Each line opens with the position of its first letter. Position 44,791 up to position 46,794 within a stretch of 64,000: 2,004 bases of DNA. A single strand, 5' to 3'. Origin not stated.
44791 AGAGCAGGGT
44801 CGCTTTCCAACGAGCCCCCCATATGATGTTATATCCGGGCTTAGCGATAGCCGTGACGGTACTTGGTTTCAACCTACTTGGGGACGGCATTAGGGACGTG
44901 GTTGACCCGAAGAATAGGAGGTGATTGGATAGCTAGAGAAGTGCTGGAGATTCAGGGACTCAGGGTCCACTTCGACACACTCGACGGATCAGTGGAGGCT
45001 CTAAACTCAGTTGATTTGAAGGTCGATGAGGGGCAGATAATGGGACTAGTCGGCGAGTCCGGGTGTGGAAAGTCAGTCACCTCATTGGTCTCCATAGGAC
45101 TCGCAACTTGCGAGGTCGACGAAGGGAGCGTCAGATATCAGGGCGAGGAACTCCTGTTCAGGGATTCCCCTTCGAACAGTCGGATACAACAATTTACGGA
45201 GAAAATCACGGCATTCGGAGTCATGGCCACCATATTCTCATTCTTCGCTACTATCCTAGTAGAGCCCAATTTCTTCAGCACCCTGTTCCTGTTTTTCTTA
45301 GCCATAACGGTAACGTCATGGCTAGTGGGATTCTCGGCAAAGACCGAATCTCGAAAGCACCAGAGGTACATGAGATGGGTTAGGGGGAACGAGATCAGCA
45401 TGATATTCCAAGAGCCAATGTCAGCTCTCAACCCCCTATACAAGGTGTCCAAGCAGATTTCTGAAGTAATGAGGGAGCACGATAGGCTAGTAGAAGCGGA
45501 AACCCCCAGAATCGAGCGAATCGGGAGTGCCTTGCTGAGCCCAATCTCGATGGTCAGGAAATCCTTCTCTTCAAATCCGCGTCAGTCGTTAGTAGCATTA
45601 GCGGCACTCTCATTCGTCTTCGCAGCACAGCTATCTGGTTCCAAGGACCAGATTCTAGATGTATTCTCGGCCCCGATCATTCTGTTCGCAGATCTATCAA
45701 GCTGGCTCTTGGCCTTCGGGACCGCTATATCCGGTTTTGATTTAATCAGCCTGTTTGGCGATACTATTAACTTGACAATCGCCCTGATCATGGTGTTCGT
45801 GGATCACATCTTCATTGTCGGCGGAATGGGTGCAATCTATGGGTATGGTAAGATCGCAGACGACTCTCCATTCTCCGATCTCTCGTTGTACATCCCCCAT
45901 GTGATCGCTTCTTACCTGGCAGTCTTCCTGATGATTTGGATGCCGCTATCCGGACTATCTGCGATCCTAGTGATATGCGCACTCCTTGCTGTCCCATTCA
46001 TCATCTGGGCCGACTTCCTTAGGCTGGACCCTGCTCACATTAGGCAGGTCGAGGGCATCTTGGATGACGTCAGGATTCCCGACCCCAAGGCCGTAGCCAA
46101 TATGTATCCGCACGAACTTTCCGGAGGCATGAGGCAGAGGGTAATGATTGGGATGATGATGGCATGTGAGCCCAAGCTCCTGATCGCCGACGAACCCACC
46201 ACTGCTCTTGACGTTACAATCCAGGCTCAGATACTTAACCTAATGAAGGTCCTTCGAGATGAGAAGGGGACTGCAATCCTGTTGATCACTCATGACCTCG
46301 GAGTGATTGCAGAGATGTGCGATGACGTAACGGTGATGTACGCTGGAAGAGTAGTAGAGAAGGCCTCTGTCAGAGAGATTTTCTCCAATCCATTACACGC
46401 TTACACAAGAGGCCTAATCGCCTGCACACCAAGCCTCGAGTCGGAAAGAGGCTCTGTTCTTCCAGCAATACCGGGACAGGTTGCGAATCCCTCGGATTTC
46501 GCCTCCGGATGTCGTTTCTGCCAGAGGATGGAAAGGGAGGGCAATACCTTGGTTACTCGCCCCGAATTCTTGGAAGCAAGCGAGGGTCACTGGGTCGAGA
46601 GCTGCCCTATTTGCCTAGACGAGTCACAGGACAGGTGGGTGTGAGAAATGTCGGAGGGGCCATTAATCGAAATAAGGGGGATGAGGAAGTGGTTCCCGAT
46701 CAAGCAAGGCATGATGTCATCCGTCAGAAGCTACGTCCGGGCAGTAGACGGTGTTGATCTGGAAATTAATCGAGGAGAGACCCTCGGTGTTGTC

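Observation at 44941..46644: OppD-type ABC ATPase with two long hydrophobic insertions inside the nucleotide-binding domain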

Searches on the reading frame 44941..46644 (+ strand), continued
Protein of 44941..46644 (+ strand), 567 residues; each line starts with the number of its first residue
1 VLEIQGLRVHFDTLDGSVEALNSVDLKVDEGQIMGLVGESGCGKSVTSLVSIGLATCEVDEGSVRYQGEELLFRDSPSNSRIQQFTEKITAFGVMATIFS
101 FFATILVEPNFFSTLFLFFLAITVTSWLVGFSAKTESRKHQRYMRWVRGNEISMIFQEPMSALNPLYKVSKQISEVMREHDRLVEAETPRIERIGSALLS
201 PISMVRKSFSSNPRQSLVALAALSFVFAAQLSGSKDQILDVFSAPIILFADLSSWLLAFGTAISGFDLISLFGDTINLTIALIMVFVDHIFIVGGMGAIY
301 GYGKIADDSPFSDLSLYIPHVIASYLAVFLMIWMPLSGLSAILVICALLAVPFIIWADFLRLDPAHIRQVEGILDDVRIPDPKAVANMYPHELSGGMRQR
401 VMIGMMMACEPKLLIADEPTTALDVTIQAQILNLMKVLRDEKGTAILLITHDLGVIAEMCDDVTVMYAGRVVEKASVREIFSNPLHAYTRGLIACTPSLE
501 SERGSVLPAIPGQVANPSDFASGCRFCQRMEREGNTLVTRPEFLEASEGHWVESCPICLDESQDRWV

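Call 39: predict_structure(alignment_id=A4)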
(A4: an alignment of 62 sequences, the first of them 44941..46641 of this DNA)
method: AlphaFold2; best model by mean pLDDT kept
length: 567 residues; sequences in the alignment: 62
mean_pLDDT: 79.5   pTM: 0.64
mean pLDDT of the five models: 79.5, 76.5, 72.9, 72.5, 70.2
residues with pLDDT >= 90: 47; 70-90: 431; 50-70: 81; < 50: 8
segments of 3 or more residues with pLDDT < 50: 301-305
pLDDT, mean of each block of 10 residues (from residue 1): 84 73 85 84 69 61 83 74 85 89 85 92 90 81 70 64 76 81 84 86 87 85 85 82 79 81 72 80 80 62 51 65 79 81 81 84 87 85 89 80 76 80 70 84 87 81 87 91 88 74 64 69 82 79 88 87 68
secondary structure, 60 per line:
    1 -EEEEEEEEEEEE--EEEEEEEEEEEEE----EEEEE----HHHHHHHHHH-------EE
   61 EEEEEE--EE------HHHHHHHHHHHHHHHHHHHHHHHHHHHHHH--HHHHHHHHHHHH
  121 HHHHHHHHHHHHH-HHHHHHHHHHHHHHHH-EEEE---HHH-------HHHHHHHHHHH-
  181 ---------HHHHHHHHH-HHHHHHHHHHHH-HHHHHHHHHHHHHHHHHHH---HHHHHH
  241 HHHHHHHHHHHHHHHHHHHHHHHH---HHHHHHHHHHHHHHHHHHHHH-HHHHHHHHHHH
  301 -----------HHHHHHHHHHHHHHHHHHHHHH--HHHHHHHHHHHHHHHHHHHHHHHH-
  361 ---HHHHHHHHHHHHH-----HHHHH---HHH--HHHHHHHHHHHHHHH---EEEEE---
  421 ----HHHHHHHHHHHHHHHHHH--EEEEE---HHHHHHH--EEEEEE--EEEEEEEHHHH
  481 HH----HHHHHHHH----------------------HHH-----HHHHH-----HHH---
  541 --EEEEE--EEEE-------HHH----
elements in order: E2-13 E16-28 E33-37 H42-51 E59-66 H77-106 H109-133 H135-150 E152-155 H169-179 H190-198 H200-211 H213-231 H235-264 H268-288 H290-300 H312-333 H336-359 H364-376 H382-386 H395-409 E413-417 H425-442 E445-449 H453-459 E462-467 E470-476 H477-482 H487-494 H525-529 E543-547 E550-553
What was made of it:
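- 45268..45333 (+): Predicted membrane helix 2 (aa 110-131), with invariant W127 and G130. It continues into the K/R-rich helix 135-150. AlphaFold2 helix 109-133 at pLDDT 90-92, call 39.
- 45577..45732 (+): Predicted membrane helices 3 and 4 (aa 213-231 and 235-264), joined by an acidic outer loop. AlphaFold2 helices at pLDDT about 80-85, call 39.
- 45874..46041 (+): Conserved terminal hairpin: helices 6 and 7 (aa 312-333 and 336-359) with the WMPxS turn, then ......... returning to the NBD. AlphaFold2 helices, call 39.
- AlphaFold2 with a 62-sequence alignment gives mean pLDDT 79.5, and the insert helices are among its most confident parts at 80-92 (call 39).
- Tried and rejected: A 62-sequence alignment from three subfamilies gave a usable model (call 39).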

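Call 42: fold_search(model_id=the predicted structure, library=pdb)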
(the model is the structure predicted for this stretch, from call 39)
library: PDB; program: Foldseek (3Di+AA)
matches with E <= 10: 1316; with E <= 0.001: 1023
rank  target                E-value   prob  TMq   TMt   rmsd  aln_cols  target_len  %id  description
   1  8z21_C                1.9e-21  1.00  0.51  0.87   5.9       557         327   24  Cryo-EM structure of Escherichia coli OppBCDF in the resting state (released 2025-04-16)
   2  8z1w_C                3.1e-21  1.00  0.50  0.86   8.9       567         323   23  Cryo-EM structure of Escherichia coli DppBCDF complex bound to ATPgammaS (released 2025-01-29)
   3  8z1y_C                3.8e-21  1.00  0.50  0.85  10.8       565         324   22  Cryo-EM structure of Escherichia coli DppABCDF in the pre-catalytic state (released 2025-01-29)
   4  8z1v_C                4.9e-21  1.00  0.51  0.87  12.6       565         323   23  Cryo-EM structure of Escherichia coli DppBCDF in the resting state (released 2025-01-29)
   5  8j5q_D                5.1e-21  1.00  0.49  0.46   9.7       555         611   24  Cryo-EM structure of Mycobacterium tuberculosis OppABCD in the pre-translocation state (released 2024-04-03)
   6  8z1x_C                6.3e-20  1.00  0.51  0.87   3.2       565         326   22  Cryo-EM structure of Escherichia coli DppBCDF complex bound to AMPPNP (released 2025-01-29)
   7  8j5r_D                9.0e-20  1.00  0.49  0.46  12.3       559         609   24  Cryo-EM structure of Mycobacterium tuberculosis OppABCD in the resting state (released 2024-04-03)
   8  8j5s_D                1.1e-19  1.00  0.50  0.47  12.7       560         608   24  Cryo-EM structure of Mycobacterium tuberculosis OppABCD in the pre-catalytic intermediate state (released 2024-04-03)
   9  8z21_D                5.0e-19  1.00  0.48  0.80   8.2       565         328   21  Cryo-EM structure of Escherichia coli OppBCDF in the resting state (released 2025-04-16)
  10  8z1y_D                3.4e-18  1.00  0.45  0.77  13.1       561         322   20  Cryo-EM structure of Escherichia coli DppABCDF in the pre-catalytic state (released 2025-01-29)
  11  8z1x_D                4.5e-18  1.00  0.48  0.81  12.7       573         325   19  Cryo-EM structure of Escherichia coli DppBCDF complex bound to AMPPNP (released 2025-01-29)
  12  8z1v_D                1.4e-17  1.00  0.49  0.82   6.8       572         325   20  Cryo-EM structure of Escherichia coli DppBCDF in the resting state (released 2025-01-29)
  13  8z1w_D                2.8e-17  1.00  0.48  0.80  10.8       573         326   18  Cryo-EM structure of Escherichia coli DppBCDF complex bound to ATPgammaS (released 2025-01-29)
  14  4fwi                  3.6e-17  1.00  0.47  0.84  10.9       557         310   19  Crystal structure of the nucleotide-binding domain of a dipeptide ABC transporter (released 2013-01-30)
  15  8wd9_D                4.2e-15  1.00  0.39  0.43  12.8       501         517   22  Cryo-EM structure of Mycobacterium tuberculosis DppABCD in apo form (released 2024-09-18)
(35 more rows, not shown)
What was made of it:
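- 44941..46644 (+): oppD: OppD-type ABC ATPase, 567 aa, with two hydrophobic insertions. Alternative starts are TTG 44902 and ATA 44929. The model's NBD part matches E. coli OppD 8z21_C with TM-score 0.87 normalised to the target, call 42.
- On ABC ATPase (PF00005), OppD/DppD subfamily of the peptide/nickel importer family: Foldseek E = 1.9e-21, TM-score 0.87 normalised to 8z21_C (call 42), using a model of pLDDT 79.5 (call 39)
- The NBD part of the model superposes on E. coli OppD with TM-score 0.87 normalised to the target (call 42).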

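Call 55: search_protein_families(library=ncbifam, proteins=[window:44941-46641:+], max_evalue=0.001)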
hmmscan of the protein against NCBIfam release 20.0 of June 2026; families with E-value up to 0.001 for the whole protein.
window:44941-46641:+ (567 aa): 185 families (the best 25 are shown)
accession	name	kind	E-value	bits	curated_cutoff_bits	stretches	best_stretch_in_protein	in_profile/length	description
NF007010.1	PRK09473.1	subfamily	7e-85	284.6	575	3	373-549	131-306/318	oligopeptide ABC transporter ATP-binding protein OppD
NF043079.1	MMSYN1_0167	equivalog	2.3e-71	241.3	740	3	373-513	351-490/561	oligopeptide ABC transporter ATP-binding protein OppD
NF008246.0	PRK11022.1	equivalog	3.6e-71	239.9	541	3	373-532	134-292/326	dipeptide ABC transporter ATP-binding protein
NF007613.0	PRK10261.1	equivalog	4.2e-71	240.2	1077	3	367-508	143-284/623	glutathione ABC transporter ATP-binding protein GsiA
TIGR02770.1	nickel_nikD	equivalog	1.7e-65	220.7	318.7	3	371-494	104-227/230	nickel import ATP-binding protein NikD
NF011713.0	PRK15134.1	equivalog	5.7e-65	219.9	834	3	372-499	136-263/529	microcin C ABC transporter ATP-binding protein YejF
NF008453.0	PRK11308.1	subfamily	5.1e-59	200.2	408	2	369-542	140-312/334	dipeptide ABC transporter ATP-binding protein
NF047576.1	opine_ATP_CntF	equivalog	8.3e-59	199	385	3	369-501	126-258/264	staphylopine uptake ABC transporter ATP-binding protein CntF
NF047578.1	opine_ATP_CntD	equivalog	2.7e-58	197.3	380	3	369-501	126-258/266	staphylopine uptake ABC transporter ATP-binding protein CntD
NF011659.0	PRK15079.1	equivalog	1.1e-57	195.3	540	2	333-553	108-327/334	murein tripeptide/oligopeptide ABC transporter ATP binding protein OppF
NF011674.0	PRK15093.1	equivalog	1.2e-52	179.1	627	2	368-555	135-323/330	putrescine export ABC transporter ATP-binding protein SapD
NF043071.1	DppF_dipep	equivalog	3.4e-50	171.3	660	2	387-550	157-320/331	dipeptide ABC transporter ATP-binding subunit DppF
NF043078.1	MMSYN1_0168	equivalog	5.9e-49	167.2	800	2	389-498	490-599/649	oligopeptide ABC transporter ATP-binding protein OppF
TIGR02769.1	nickel_nikE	equivalog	1.7e-44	152.3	332.55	3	368-483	128-241/265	nickel import ATP-binding protein NikE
NF007739.0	PRK10419.1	subfamily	4.1e-40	138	354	2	368-480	129-239/268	nickel ABC transporter ATP-binding protein NikE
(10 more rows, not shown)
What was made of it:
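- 44941..46644 (+): NCBIfam OppD is the best family, call 55.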

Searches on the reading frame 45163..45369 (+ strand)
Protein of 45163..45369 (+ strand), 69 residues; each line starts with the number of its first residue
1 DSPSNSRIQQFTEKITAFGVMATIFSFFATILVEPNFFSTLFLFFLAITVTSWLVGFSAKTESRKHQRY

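Call 57: search_protein_families(library=ncbifam, proteins=[window:45163-45369:+], max_evalue=1)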
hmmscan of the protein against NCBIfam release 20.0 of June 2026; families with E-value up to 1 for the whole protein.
window:45163-45369:+ (69 aa): 0 families

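Call 58: search_protein_families(library=pfam, proteins=[window:45163-45369:+], max_evalue=1)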
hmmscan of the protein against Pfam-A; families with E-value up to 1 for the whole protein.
window:45163-45369:+ (69 aa): 1 family
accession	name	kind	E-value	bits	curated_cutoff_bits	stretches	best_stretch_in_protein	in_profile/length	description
PF00122.25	E1-E2_ATPase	-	0.075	13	28.1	1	3-51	110-157/181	E1-E2 ATPase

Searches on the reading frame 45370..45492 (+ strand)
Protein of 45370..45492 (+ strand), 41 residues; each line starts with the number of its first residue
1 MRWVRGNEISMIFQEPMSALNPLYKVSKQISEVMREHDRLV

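Call 57: search_protein_families(library=ncbifam, proteins=[window:45370-45492:+], max_evalue=1)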
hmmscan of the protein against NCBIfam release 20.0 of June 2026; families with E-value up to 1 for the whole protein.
window:45370-45492:+ (41 aa): 16 families
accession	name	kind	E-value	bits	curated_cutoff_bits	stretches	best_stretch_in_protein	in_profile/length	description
NF011713.0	PRK15134.1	equivalog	5.3e-12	45.1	834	1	1-38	86-123/529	microcin C ABC transporter ATP-binding protein YejF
NF043079.1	MMSYN1_0167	equivalog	2e-11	43.4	740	1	2-40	301-339/561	oligopeptide ABC transporter ATP-binding protein OppD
NF007613.0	PRK10261.1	equivalog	6.5e-11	41.4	1077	1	1-39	98-136/623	glutathione ABC transporter ATP-binding protein GsiA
NF007010.1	PRK09473.1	subfamily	1.2e-09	37.3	575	1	4-40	83-119/318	oligopeptide ABC transporter ATP-binding protein OppD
TIGR02770.1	nickel_nikD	equivalog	8.7e-08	31.8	318.7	1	4-39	59-94/230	nickel import ATP-binding protein NikD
NF008246.0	PRK11022.1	equivalog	1e-07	31.4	541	1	4-38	86-120/326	dipeptide ABC transporter ATP-binding protein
NF047576.1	opine_ATP_CntF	equivalog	2.8e-07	30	385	1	1-39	79-117/264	staphylopine uptake ABC transporter ATP-binding protein CntF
NF047578.1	opine_ATP_CntD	equivalog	5.8e-07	29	380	1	1-39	79-117/266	staphylopine uptake ABC transporter ATP-binding protein CntD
NF011674.0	PRK15093.1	equivalog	6.2e-05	22.3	627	1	3-32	85-114/330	putrescine export ABC transporter ATP-binding protein SapD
NF011659.0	PRK15079.1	equivalog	0.0002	20.2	540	1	7-37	101-131/334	murein tripeptide/oligopeptide ABC transporter ATP binding protein OppF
NF007739.0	PRK10419.1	subfamily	0.00049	19.7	354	1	8-36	90-118/268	nickel ABC transporter ATP-binding protein NikE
TIGR02769.1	nickel_nikE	equivalog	0.0017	17.9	332.55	1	7-40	88-121/265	nickel import ATP-binding protein NikE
NF008453.0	PRK11308.1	subfamily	0.0022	17.3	408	1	5-35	97-127/334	dipeptide ABC transporter ATP-binding protein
NF043078.1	MMSYN1_0168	equivalog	0.0086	14.7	800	1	7-38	402-433/649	oligopeptide ABC transporter ATP-binding protein OppF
NF011692.0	PRK15112.1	equivalog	0.0097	15.5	452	1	5-31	86-112/269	putrescine export ABC transporter ATP-binding protein SapF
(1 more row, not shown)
